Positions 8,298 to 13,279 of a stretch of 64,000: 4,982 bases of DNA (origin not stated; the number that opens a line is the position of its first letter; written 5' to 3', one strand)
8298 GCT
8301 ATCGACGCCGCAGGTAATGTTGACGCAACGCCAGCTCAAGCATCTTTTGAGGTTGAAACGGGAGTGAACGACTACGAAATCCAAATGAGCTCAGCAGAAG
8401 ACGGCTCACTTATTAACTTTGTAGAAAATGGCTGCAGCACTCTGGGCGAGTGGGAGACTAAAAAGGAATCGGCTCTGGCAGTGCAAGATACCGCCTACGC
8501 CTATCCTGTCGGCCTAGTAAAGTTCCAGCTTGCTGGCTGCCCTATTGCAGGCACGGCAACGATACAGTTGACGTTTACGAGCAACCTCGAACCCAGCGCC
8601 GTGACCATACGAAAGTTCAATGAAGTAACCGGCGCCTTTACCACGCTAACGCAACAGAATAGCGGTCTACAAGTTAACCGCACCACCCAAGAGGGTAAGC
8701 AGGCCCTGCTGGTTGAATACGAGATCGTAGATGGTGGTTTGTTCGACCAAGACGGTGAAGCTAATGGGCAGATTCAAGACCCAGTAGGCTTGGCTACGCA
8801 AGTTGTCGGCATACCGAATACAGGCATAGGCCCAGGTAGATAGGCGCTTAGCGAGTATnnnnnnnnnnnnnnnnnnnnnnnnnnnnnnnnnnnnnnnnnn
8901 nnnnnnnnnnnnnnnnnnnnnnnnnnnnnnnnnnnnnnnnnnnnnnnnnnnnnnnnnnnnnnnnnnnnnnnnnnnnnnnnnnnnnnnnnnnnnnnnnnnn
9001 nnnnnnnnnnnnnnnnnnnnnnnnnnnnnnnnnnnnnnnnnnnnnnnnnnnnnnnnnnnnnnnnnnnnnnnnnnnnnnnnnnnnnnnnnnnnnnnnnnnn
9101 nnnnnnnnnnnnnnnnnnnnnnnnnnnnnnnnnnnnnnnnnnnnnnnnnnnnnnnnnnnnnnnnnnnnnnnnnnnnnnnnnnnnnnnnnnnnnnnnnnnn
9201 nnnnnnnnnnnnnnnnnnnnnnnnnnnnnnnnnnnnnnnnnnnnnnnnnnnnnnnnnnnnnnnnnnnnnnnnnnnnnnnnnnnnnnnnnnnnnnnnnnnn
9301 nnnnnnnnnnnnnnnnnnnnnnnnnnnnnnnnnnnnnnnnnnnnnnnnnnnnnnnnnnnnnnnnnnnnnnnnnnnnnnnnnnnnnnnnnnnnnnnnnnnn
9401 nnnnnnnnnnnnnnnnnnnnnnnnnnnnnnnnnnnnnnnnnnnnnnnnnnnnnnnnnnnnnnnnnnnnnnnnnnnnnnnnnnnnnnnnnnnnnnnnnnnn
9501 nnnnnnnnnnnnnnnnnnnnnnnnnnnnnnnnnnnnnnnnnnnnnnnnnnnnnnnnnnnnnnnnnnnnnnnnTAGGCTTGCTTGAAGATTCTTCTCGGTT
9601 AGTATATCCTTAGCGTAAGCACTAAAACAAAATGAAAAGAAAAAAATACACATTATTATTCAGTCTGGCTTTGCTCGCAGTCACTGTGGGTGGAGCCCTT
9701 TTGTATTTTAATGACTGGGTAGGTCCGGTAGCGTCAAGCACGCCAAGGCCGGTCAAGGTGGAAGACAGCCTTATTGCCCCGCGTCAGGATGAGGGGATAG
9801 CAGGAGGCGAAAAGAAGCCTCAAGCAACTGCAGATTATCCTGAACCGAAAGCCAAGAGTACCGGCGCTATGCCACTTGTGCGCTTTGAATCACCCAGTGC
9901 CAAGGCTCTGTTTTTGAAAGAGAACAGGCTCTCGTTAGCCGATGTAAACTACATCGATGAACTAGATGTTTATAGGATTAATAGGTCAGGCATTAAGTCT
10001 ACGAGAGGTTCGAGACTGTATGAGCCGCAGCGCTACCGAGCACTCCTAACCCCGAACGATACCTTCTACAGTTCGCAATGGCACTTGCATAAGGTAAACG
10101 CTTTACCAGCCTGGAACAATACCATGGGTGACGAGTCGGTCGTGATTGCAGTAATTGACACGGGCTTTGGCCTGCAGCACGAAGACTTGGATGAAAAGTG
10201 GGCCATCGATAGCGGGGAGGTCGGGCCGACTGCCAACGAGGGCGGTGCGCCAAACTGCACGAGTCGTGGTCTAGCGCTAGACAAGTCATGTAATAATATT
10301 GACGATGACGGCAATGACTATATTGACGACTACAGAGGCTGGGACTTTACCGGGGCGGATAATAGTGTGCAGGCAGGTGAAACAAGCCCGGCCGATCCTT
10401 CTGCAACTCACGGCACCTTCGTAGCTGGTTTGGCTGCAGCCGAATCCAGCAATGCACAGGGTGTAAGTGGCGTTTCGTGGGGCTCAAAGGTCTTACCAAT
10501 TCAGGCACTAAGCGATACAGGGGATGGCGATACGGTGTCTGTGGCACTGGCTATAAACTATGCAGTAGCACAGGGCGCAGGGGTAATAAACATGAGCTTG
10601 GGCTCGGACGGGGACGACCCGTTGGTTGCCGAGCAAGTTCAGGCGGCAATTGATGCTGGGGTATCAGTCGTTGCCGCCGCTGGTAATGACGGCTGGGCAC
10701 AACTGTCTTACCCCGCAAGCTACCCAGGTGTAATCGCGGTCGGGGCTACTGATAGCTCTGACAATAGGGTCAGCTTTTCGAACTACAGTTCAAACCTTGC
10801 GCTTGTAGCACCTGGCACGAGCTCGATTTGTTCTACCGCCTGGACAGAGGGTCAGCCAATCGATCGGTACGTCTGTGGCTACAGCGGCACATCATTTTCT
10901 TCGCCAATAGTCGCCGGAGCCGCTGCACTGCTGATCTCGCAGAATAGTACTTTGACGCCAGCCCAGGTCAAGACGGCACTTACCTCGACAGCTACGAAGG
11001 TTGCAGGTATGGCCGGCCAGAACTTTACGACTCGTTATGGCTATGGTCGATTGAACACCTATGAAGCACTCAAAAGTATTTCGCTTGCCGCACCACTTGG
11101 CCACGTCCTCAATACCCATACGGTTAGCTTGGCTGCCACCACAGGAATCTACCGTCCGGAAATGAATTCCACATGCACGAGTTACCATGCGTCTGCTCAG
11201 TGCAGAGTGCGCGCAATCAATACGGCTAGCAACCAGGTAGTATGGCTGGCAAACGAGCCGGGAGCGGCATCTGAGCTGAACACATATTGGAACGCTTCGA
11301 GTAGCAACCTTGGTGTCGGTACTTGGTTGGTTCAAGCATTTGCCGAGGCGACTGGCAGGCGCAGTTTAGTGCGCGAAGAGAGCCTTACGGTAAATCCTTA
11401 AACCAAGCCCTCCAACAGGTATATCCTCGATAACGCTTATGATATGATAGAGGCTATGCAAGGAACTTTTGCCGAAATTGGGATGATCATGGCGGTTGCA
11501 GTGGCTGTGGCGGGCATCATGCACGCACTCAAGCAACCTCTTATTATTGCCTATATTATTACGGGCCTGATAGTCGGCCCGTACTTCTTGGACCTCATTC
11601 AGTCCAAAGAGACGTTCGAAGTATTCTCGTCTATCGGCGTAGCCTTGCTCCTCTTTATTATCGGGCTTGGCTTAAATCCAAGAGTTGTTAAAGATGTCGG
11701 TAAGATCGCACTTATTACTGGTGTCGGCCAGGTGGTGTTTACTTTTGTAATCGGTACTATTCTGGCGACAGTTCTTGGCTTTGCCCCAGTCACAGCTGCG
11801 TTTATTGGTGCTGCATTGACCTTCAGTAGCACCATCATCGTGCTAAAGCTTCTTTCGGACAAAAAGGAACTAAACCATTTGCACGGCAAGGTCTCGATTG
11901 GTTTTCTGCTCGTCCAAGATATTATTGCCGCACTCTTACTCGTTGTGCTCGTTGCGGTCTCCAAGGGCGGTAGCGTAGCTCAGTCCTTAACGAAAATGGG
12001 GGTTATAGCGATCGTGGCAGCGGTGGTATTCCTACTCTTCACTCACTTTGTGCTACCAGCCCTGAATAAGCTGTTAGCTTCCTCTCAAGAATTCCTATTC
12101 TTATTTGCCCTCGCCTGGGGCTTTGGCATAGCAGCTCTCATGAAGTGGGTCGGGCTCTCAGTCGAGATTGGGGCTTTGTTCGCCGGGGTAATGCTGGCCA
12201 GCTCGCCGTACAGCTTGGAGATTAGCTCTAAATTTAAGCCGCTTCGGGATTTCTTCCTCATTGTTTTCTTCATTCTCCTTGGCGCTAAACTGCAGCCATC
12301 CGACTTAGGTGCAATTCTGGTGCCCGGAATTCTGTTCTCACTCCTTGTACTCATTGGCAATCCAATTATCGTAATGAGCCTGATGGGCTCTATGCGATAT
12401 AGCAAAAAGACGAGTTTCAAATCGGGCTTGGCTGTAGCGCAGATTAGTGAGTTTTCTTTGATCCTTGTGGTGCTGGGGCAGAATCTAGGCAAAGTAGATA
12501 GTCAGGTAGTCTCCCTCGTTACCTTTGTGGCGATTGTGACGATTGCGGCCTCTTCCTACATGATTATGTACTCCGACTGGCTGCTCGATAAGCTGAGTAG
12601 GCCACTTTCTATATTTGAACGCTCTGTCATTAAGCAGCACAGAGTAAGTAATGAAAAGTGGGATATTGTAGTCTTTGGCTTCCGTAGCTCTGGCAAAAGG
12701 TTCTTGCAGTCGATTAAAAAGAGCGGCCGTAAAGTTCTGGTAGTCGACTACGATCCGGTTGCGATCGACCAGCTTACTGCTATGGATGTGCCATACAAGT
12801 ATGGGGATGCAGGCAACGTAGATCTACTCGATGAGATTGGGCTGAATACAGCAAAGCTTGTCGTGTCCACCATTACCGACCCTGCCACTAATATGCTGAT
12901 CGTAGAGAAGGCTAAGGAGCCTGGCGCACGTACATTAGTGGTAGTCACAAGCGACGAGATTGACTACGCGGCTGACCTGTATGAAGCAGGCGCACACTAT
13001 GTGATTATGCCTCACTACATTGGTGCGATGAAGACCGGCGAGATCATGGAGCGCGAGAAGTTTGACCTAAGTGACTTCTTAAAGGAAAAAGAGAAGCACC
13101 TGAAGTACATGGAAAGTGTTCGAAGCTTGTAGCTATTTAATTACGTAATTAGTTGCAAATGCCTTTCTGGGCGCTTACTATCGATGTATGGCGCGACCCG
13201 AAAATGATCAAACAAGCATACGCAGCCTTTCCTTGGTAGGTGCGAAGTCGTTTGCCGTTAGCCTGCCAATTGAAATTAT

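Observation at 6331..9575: Two secreted proteins ending in xPNTG(L/I)G without a membrane anchor, immediately upstream of a sortase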

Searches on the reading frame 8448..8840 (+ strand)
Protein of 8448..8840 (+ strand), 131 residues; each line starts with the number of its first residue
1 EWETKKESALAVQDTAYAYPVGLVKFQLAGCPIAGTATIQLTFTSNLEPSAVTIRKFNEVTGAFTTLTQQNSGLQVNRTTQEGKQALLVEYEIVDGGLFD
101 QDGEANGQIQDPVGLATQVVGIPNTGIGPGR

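Call 27: find_homologous_proteins(query=A2, max_evalue=0.001)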
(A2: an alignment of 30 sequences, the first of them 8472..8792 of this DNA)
Query A2 (30 sequences) (107 aa, profile of the alignment): 12 proteins with E <= 0.001 among 1114 candidates.
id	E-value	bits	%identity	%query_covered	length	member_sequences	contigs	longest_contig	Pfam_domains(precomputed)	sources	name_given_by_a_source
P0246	9.2e-37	144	41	97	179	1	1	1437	-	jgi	jgi:hypothetical protein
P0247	4.0e-31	126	40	100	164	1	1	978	-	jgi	jgi:hypothetical protein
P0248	1.9e-28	117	39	93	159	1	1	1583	-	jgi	jgi:hypothetical protein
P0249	3.5e-25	106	49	97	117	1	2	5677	-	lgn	-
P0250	2.9e-22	97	31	98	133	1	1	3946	-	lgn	-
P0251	4.8e-22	96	43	64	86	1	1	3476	-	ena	-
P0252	2.3e-21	94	35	99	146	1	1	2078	-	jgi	jgi:hypothetical protein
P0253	6.5e-21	93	50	75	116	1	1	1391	-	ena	-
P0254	4.0e-19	87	38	79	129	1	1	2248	-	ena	-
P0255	5.8e-18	83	43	57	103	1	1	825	-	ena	-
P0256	1.1e-17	82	40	58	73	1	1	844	-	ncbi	-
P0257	1.9e-7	49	67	25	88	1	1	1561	-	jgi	jgi:hypothetical protein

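Call 37: search_protein_representatives(alignment_id=A3)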
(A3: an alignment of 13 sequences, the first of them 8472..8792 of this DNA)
Query: 13 sequences, 147 profile positions. Proteins with E-value up to 0.001 (for the whole library): 3613; up to 1e-10: 1692; up to 1e-30: 512. The best 150 are listed.
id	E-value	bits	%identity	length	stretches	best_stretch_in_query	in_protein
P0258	4.6e-59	214.8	-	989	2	3-141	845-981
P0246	4.2e-53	195.4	-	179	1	2-146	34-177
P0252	1.5e-47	177.4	-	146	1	2-146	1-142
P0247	3.8e-47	176.1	-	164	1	2-147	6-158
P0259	1.4e-45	171.0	-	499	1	4-139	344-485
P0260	1.2e-43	164.7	-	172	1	4-136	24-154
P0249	2.9e-42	160.2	-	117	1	4-118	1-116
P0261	3.1e-42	160.2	-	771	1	3-118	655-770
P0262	1.3e-41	158.1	-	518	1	4-138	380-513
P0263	3.5e-41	156.8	-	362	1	3-120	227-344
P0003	3.7e-41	156.7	-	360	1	2-115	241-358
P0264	3.9e-41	156.6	-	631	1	2-117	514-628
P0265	4.7e-41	156.3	-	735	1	6-129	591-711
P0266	5.4e-41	156.1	-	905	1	3-117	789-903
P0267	5.7e-41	156.1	-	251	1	3-116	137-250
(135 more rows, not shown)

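Call 40: predict_structure(alignment_id=A4)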
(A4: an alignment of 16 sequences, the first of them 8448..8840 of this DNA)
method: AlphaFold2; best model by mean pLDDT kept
length: 131 residues; sequences in the alignment: 16
mean_pLDDT: 89.0   pTM: 0.77
mean pLDDT of the five models: 89.0, 88.6, 85.6, 84.3, 84.1
residues with pLDDT >= 90: 88; 70-90: 32; 50-70: 10; < 50: 1
segments of 3 or more residues with pLDDT < 50: none
pLDDT, mean of each block of 10 residues (from residue 1): 83 91 90 94 95 93 94 97 96 93 91 90 55 46
secondary structure, 60 per line:
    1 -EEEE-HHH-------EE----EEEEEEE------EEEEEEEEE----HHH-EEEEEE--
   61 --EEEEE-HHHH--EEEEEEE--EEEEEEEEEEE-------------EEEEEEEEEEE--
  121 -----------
elements in order: E2-5 E23-29 E36-44 E53-58 E63-67 H69-72 E75-81 E84-94 E108-118

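Call 44: fold_search(model_id=the predicted structure, library=pdb)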
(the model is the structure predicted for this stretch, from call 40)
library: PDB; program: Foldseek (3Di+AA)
matches with E <= 10: 925; with E <= 0.001: 0
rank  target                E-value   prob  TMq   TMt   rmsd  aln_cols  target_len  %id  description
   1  4uzg                  1.1e-01  0.33  0.28  0.17   8.6       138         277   11  Crystal structure of group B streptococcus pilus 2b backbone protein SAK_1440 (released 2015-05-13)
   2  4bsj                  1.7e-01  0.47  0.35  0.24  11.5       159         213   11  Crystal structure of VEGFR-3 extracellular domains D4-5 (released 2013-07-31)
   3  3uc2_D                1.7e-01  0.16  0.20  0.22  13.3       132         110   15  Crystal structure of a DUF4426 family protein (PA0388) from Pseudomonas aeruginosa PAO1 at 2.09 A resolution (released 2011-11-23)
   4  7w6b                  2.0e-01  0.47  0.31  0.07   6.4        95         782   15  Crystal Structure of PitA from pilus islet-2 of Streptococcus oralis (released 2022-06-01)
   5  1tyj                  3.4e-01  0.23  0.29  0.24  10.1       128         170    9  Crystal Structure Analysis of type II Cohesin A11 from Bacteroides cellulosolvens (released 2005-04-26)
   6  8zqf                  3.4e-01  0.14  0.28  0.21  15.8       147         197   12  Crystal structure of a novel alginate-binding carbohydrate binding module (released 2024-06-12)
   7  8gjm_E                3.8e-01  0.23  0.23  0.27   7.8        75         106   13  17b10 fab in complex with full-length SARS-CoV-2 Spike G614 trimer (released 2023-04-05)
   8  7unz_D                3.8e-01  0.18  0.24  0.14  12.0       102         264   14  Crystal structure of H2 nanobody in complex with PfCSS (released 2022-11-23)
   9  7uny_A                4.0e-01  0.60  0.28  0.16   4.5        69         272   17  Crystal structure of D2 nanobody in complex with PfCSS (released 2022-11-23)
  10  7ytc_R                4.0e-01  0.16  0.24  0.28  10.1       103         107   14  Cryo-EM structure of human FcmR bound to IgM-Fc/J (released 2023-02-01)
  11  9d6f_H                4.7e-01  0.18  0.22  0.23  10.9        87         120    6  Cryo-EM structure of E. coli FimH lectin domain bound to Fabs 440-2 and 454-3 (released 2025-02-05)
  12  7wvm_F                4.7e-01  0.16  0.25  0.28   6.6        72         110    8  The complex structure of PD-1 and cemiplimab (released 2022-04-20)
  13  3lqz_A                5.3e-01  0.57  0.38  0.29   5.8       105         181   10  Crystal Structure of HLA-DP2 (released 2010-04-14)
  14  4v2a                  5.3e-01  0.16  0.28  0.18   8.2       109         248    8  human Unc5A ectodomain (released 2014-11-05)
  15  7kji_A                5.6e-01  0.14  0.25  0.27  10.6       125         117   10  Plasmodium falciparum protein Pf12p bound to nanobody D9 (released 2021-02-03)
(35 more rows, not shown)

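Call 56: search_protein_families(library=ncbifam, proteins=[P0246, P0248, P0252, P0258, P0249, P0251, P0261, P0266], max_evalue=10)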
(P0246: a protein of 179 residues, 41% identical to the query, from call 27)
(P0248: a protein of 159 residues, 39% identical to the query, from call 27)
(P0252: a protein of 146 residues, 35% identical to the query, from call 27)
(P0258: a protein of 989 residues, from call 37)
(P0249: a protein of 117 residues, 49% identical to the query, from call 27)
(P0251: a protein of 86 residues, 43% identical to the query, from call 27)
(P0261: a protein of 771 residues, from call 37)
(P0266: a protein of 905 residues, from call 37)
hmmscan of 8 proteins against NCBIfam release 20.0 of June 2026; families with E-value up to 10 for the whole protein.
P0246 (179 aa): 1 family
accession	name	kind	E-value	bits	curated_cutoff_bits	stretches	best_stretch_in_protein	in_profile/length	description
NF041766.1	choice_anch_U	domain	1.2e-21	77.3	32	1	38-135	2-91/92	choice-of-anchor U domain-containing protein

P0248 (159 aa): 1 family
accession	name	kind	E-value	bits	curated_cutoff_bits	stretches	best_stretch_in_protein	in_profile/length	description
NF041766.1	choice_anch_U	domain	4.5e-19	69.1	32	1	2-99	5-91/92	choice-of-anchor U domain-containing protein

P0252 (146 aa): 1 family
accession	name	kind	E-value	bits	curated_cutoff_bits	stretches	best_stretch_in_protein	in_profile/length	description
NF041766.1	choice_anch_U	domain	1.5e-08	35.4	32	1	5-101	2-92/92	choice-of-anchor U domain-containing protein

P0258 (989 aa): 3 families
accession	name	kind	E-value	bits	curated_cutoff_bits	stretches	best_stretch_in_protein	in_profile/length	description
NF041766.1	choice_anch_U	domain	3.2e-23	82.4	32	2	848-947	2-92/92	choice-of-anchor U domain-containing protein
TIGR01451.2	B_ant_repeat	repeat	3.4e-06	27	24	1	663-705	8-50/53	DUF11 type repeat protein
NF005176.1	PRK06655.1-1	equivalog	0.00089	19.2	230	1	276-351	75-149/197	flagellar hook assembly protein FlgD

P0249 (117 aa): 1 family
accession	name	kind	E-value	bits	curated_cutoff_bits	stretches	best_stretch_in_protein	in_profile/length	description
NF041766.1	choice_anch_U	domain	5.7e-16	59.1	32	1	3-102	2-91/92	choice-of-anchor U domain-containing protein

P0251 (86 aa): 1 family
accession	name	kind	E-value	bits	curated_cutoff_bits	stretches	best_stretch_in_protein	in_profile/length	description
NF041766.1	choice_anch_U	domain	1.3e-13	51.6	32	1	8-73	34-91/92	choice-of-anchor U domain-containing protein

P0261 (771 aa): 1 family
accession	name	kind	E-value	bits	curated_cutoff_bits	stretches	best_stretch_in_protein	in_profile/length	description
NF041766.1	choice_anch_U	domain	4.7e-18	65.8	32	1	659-756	3-91/92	choice-of-anchor U domain-containing protein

P0266 (905 aa): 1 family
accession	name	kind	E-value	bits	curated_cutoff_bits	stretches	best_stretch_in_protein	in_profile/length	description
NF041766.1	choice_anch_U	domain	6.3e-21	75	32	1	793-890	3-91/92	choice-of-anchor U domain-containing protein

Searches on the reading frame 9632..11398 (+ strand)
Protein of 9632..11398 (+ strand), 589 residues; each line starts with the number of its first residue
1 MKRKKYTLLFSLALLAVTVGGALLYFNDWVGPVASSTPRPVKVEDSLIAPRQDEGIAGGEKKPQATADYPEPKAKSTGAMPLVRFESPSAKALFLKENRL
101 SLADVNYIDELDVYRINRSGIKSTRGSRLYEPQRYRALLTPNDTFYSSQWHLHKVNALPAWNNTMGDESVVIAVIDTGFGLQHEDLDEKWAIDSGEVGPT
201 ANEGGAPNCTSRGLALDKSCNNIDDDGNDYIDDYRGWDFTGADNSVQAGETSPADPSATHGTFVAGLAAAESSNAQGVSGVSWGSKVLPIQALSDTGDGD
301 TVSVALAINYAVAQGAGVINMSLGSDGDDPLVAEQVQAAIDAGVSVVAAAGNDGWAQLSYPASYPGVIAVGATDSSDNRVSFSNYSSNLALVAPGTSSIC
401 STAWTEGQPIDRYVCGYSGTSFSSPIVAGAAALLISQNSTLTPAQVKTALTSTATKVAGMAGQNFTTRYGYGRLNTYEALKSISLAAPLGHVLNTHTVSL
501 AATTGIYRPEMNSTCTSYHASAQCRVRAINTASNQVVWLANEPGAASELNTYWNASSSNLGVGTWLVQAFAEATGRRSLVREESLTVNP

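Call 3: search_protein_families(library=ncbifam, proteins=[window:9632-11398:+], max_evalue=0.1)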
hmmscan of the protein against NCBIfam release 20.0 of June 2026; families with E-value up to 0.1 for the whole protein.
window:9632-11398:+ (589 aa): 7 families
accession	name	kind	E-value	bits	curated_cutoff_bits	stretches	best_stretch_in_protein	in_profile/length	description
TIGR03921.1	T7SS_mycosin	equivalog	1.6e-47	162.3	278.75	1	250-488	42-291/353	type VII secretion-associated serine protease mycosin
NF033595.1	denti_PrtP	equivalog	7.4e-47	160.3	300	3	310-484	333-506/606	dentilisin complex serine proteinase subunit PrtP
TIGR03895.1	protease_PatA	subfamily_domain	2.3e-24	86.1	421.05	1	286-525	27-271/606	PatA/PatG family cyanobactin maturation protease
NF049966.1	QH_SP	equivalog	1.1e-20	74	165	1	253-455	35-212/219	subtilisin-like serine protease QhpE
NF040553.1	SGO_0316_fam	subfamily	5.8e-05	20.9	1400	1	257-353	357-464/1486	SGO_0316/SGO_0317 family LPXTG-anchored serine peptidase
NF042956.1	IteS_antiphage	equivalog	0.00018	19.9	900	0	254-326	287-361/747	S8 family anti-phage peptidase IteS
NF033865.1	fusolisin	equivalog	0.0014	16.8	999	1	367-482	294-420/1006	fusolisin family autotransporter serine protease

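Call 4: search_protein_families(library=pfam, proteins=[window:9632-11398:+], max_evalue=0.1)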
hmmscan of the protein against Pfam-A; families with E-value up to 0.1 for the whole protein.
window:9632-11398:+ (589 aa): 1 family
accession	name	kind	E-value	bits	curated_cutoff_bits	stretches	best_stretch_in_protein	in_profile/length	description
PF00082.27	Peptidase_S8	-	3.2e-55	187.9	21.8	1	168-472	2-288/288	Subtilase family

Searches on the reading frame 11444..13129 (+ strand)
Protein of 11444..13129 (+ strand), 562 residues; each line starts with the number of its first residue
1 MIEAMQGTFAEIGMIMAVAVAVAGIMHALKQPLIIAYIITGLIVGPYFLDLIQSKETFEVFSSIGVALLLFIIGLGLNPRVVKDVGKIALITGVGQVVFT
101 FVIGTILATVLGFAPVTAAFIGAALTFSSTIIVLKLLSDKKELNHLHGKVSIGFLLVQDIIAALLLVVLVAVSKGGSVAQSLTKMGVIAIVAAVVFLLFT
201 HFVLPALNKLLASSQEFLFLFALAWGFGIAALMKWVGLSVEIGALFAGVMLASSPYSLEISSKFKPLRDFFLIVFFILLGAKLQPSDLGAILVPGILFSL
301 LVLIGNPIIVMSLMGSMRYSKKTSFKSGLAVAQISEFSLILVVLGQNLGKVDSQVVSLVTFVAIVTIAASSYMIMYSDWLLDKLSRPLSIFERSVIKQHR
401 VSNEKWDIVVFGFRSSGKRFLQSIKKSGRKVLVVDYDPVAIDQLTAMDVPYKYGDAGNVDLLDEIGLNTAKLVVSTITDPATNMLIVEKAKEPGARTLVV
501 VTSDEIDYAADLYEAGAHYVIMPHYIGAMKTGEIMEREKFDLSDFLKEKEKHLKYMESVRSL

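Call 67: search_protein_families(library=pfam, proteins=[window:11444-13129:+], max_evalue=0.001)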
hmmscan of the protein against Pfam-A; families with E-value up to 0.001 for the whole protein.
window:11444-13129:+ (562 aa): 2 families
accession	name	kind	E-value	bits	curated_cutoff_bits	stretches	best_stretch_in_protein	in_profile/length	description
PF00999.27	Na_H_Exchanger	-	3.8e-58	197.6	26.2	1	19-368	3-363/375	Sodium/hydrogen exchanger, transmembrane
PF02254.24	TrkA_N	-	1e-19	71.4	23.8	1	408-523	1-116/116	TrkA-N domain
